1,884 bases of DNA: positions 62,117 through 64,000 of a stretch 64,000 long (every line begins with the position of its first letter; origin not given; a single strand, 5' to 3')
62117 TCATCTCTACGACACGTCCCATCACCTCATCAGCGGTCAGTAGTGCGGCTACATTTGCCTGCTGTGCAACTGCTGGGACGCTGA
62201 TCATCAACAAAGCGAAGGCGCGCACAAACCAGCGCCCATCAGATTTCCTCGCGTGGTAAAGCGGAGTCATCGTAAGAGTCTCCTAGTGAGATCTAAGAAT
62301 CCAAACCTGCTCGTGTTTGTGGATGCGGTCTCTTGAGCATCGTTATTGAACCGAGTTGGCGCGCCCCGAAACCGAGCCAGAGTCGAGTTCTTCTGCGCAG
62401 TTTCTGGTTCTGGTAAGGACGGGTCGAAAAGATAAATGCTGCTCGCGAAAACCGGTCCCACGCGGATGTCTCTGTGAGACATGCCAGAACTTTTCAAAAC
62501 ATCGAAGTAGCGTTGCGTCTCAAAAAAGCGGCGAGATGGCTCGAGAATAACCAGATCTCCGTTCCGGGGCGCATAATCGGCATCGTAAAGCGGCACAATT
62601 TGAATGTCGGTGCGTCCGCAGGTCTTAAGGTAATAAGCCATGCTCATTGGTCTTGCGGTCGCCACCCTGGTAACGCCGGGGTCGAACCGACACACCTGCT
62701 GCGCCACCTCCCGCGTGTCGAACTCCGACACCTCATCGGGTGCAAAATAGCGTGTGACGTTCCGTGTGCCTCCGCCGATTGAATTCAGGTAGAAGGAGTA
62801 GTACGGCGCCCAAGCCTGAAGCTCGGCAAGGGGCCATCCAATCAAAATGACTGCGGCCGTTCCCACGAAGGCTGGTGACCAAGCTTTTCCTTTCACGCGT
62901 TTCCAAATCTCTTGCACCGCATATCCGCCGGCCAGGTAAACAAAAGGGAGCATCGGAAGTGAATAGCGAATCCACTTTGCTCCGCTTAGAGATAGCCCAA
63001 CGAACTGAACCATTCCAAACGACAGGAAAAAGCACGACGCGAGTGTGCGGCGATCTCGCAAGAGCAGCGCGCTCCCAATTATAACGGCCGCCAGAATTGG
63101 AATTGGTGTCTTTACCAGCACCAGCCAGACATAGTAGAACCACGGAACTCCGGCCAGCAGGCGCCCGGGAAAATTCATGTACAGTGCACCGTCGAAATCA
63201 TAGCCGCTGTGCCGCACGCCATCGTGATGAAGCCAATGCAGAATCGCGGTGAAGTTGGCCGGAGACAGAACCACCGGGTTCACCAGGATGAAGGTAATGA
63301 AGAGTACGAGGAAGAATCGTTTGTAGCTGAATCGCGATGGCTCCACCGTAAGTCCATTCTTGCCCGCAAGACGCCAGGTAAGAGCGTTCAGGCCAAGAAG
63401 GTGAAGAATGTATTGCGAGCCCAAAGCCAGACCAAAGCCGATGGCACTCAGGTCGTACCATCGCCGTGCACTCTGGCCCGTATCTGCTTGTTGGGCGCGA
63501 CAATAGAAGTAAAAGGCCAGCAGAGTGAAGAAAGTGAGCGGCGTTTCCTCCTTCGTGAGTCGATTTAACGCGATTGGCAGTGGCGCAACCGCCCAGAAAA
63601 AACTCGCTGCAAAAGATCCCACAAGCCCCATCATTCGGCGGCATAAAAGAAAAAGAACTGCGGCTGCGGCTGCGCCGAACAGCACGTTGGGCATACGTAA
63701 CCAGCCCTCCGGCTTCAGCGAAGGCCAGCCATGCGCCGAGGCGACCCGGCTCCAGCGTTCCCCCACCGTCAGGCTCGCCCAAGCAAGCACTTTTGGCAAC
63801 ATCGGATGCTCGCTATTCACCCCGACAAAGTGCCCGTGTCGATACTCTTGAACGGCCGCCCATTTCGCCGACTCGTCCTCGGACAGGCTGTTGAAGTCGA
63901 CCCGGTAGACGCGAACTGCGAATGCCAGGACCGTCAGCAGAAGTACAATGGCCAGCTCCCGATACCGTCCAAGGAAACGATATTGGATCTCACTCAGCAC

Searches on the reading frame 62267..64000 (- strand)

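Call 75: search_protein_families(library=pfam, proteins=[window:62267-64000:-], max_evalue=0.00001)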
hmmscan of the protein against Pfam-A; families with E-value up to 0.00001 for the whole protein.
window:62267-64000:- (577 aa): 1 family
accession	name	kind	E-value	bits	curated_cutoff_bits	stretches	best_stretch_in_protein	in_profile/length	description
PF13231.12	PMT_2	-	8.1e-11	42.8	26.1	1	101-244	24-158/160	Dolichyl-phosphate-mannose-protein mannosyltransferase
